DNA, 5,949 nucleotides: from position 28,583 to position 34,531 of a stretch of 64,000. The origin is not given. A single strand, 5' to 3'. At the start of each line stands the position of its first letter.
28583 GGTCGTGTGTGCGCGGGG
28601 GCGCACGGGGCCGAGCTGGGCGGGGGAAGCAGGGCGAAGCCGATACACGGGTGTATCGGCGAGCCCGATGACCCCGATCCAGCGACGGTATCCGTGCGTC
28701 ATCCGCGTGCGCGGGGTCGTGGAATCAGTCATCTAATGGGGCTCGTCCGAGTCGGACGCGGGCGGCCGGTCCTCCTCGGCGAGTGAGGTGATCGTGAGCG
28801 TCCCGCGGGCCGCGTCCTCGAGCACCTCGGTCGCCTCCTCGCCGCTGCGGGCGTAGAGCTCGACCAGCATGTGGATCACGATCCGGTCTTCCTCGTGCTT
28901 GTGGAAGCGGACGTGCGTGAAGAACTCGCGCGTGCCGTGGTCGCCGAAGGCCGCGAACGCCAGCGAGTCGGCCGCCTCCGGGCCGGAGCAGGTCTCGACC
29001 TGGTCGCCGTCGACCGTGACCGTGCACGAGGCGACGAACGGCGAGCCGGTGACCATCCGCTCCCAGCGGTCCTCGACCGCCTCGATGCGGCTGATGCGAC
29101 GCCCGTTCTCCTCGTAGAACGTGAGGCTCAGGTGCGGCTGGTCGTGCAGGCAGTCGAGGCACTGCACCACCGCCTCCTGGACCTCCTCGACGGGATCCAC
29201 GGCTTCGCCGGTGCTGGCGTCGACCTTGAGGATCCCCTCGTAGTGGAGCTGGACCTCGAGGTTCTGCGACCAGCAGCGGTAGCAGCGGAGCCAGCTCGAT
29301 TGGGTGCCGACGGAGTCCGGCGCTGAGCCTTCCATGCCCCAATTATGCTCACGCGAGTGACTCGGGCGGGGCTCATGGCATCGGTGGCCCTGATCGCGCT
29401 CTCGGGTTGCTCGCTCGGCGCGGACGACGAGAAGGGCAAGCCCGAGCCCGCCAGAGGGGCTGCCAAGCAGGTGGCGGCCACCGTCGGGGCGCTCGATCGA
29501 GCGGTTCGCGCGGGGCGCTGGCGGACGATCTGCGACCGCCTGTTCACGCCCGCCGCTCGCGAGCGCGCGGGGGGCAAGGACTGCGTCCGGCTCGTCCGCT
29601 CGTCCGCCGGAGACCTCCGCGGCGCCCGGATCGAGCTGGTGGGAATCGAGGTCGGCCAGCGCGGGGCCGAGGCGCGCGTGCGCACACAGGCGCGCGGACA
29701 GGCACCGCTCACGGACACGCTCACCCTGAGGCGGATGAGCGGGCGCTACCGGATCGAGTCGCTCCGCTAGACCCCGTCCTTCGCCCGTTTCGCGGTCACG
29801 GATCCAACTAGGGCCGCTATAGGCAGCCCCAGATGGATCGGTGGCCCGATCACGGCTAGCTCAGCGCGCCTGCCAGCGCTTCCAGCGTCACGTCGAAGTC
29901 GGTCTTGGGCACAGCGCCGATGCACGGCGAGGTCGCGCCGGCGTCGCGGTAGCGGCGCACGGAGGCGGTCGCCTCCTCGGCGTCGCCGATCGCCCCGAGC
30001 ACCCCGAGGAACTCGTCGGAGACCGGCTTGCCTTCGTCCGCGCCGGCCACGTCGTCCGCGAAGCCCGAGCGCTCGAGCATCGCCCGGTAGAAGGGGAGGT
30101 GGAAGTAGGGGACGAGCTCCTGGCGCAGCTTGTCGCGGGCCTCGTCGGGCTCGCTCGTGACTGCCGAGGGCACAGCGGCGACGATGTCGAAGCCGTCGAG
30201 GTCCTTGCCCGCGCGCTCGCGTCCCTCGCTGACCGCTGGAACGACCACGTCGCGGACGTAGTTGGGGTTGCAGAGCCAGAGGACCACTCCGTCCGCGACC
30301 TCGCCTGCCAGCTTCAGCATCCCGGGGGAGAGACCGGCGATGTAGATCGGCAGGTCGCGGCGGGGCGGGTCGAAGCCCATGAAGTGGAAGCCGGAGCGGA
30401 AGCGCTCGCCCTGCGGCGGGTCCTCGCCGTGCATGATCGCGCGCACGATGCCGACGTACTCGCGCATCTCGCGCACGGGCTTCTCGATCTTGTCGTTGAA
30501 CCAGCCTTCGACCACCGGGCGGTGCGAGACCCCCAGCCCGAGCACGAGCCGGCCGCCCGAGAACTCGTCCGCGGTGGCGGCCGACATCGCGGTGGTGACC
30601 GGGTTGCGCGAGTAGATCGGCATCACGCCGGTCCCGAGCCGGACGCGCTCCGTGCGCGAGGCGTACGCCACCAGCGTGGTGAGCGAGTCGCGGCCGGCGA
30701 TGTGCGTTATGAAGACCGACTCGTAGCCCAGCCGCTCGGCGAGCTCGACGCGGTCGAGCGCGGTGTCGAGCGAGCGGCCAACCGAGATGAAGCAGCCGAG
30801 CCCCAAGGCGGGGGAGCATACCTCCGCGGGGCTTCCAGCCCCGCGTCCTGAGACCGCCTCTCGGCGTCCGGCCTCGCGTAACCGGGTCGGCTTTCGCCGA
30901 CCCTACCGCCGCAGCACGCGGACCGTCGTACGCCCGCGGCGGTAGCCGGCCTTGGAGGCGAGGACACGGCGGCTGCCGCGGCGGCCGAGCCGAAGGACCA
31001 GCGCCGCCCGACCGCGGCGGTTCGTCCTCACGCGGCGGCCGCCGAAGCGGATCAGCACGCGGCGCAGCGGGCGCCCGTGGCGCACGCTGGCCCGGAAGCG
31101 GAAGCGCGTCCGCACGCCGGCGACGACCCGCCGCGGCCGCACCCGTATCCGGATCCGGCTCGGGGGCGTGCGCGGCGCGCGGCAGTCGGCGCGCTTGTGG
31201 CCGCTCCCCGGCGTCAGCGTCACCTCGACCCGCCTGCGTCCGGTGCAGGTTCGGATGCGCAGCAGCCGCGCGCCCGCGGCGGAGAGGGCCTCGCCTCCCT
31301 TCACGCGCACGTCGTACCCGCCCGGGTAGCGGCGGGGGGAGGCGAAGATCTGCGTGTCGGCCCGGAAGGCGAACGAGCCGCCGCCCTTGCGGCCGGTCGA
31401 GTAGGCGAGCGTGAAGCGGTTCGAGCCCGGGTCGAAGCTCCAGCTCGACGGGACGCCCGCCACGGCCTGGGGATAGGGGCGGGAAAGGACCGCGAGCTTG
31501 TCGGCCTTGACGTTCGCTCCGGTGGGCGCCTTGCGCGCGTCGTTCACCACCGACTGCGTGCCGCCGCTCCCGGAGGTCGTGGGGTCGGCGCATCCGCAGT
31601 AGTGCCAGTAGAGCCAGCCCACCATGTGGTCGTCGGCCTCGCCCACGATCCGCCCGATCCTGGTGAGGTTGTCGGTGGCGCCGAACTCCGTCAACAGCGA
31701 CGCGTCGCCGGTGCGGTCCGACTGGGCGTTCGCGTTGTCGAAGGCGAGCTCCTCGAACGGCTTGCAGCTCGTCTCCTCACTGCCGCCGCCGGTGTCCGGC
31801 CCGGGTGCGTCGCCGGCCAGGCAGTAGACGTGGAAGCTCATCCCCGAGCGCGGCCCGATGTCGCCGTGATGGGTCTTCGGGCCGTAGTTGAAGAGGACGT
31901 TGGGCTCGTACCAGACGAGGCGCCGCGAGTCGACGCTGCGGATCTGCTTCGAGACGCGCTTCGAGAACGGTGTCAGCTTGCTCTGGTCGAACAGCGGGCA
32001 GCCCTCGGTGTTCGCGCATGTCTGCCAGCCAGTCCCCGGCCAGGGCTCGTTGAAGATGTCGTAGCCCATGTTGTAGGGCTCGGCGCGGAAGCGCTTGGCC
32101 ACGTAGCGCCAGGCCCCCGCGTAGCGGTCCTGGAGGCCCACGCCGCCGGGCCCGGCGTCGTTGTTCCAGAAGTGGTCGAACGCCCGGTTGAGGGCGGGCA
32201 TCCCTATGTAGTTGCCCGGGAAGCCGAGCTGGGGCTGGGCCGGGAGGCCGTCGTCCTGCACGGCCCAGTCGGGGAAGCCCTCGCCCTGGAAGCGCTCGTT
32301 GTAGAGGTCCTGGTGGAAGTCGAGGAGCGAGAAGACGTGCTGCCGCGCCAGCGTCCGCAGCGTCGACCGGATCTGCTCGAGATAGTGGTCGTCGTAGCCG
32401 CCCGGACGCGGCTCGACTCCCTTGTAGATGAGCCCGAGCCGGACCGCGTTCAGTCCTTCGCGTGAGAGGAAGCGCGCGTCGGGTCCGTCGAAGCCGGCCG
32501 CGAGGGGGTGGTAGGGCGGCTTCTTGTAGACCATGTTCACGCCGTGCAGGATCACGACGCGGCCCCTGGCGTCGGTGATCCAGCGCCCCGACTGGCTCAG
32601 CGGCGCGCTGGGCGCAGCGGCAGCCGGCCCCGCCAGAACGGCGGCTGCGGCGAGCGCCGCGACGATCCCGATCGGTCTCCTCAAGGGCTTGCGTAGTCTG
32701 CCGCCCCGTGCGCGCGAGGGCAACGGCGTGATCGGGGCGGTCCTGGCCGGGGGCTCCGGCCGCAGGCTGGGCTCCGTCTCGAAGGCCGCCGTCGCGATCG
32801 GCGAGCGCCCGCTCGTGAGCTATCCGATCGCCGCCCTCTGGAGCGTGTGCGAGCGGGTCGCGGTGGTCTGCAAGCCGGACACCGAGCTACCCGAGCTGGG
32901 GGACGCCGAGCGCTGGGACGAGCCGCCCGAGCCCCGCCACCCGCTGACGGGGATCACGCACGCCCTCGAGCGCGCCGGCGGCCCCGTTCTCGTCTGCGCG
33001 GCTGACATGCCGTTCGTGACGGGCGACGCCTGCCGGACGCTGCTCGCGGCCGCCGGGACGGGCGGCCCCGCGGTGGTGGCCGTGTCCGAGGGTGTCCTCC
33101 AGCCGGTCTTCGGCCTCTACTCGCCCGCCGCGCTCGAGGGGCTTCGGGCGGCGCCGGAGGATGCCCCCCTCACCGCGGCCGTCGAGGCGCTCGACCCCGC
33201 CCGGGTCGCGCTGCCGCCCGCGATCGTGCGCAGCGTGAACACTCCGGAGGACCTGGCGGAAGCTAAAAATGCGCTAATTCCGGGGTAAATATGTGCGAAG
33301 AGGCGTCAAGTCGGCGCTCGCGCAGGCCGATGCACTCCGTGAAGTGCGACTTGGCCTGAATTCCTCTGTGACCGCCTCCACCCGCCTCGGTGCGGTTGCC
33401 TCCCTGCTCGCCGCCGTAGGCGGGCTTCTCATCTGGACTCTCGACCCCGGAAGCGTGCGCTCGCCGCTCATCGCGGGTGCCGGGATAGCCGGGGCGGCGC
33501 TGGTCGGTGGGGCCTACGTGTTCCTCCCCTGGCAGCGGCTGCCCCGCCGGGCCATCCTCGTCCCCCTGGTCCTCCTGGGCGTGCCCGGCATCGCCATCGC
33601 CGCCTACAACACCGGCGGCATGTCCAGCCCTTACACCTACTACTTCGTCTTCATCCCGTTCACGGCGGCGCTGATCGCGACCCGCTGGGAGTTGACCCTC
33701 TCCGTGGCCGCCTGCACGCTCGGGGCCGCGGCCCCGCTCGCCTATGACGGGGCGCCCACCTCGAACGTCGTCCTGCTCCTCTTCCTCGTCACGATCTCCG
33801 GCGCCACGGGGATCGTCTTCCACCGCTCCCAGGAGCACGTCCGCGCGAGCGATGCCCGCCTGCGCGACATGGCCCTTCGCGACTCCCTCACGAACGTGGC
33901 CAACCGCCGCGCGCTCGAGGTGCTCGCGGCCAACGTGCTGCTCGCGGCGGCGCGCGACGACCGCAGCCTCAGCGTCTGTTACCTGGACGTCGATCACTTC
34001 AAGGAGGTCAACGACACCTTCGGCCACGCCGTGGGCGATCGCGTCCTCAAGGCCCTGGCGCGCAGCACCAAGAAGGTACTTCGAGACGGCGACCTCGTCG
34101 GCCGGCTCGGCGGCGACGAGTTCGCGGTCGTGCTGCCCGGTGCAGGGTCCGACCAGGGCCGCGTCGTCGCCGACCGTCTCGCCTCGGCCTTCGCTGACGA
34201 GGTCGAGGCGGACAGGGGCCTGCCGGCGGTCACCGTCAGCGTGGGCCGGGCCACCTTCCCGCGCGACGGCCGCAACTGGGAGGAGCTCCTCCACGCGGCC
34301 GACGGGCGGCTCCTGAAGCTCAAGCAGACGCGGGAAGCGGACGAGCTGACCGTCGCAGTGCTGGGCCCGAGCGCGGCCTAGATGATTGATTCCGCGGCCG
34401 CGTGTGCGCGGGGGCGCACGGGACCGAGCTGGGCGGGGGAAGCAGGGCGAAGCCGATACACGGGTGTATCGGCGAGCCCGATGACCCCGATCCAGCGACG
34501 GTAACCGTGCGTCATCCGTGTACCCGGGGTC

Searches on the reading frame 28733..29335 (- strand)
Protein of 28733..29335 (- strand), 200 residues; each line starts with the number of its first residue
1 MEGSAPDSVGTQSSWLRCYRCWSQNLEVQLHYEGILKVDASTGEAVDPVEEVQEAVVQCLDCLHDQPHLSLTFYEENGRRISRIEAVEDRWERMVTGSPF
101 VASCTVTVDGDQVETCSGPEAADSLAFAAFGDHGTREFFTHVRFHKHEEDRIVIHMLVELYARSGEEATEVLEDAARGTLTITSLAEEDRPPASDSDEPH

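Call 9: search_protein_families(library=pfam, proteins=[window:28733-29335:-], max_evalue=0.01)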
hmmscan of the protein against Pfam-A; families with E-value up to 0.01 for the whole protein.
window:28733-29335:- (200 aa): 0 families

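Call 77: find_encoding_contigs(protein=window:28733-29335:-, flank=2000, max_places=6)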
Protein window:28733-29335:- (200 aa): no gene with exactly this product is on record in the collection.

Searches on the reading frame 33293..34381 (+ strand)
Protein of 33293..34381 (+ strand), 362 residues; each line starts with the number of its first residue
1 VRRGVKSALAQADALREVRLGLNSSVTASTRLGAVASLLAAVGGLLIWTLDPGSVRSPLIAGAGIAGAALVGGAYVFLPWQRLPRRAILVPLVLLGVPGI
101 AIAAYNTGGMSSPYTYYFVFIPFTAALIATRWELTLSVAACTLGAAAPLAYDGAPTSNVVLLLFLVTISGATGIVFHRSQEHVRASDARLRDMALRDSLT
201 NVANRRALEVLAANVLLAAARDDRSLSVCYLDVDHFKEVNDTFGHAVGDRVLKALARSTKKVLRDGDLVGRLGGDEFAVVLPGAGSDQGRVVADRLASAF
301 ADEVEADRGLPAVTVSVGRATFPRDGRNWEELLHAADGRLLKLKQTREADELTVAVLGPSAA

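Call 9: search_protein_families(library=pfam, proteins=[window:33293-34381:+], max_evalue=0.01)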
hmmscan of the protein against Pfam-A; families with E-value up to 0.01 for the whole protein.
window:33293-34381:+ (362 aa): 1 family
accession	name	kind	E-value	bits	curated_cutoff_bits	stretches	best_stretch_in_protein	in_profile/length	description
PF00990.26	GGDEF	-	1e-38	133.1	23.8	1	194-347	1-158/161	Diguanylate cyclase, GGDEF domain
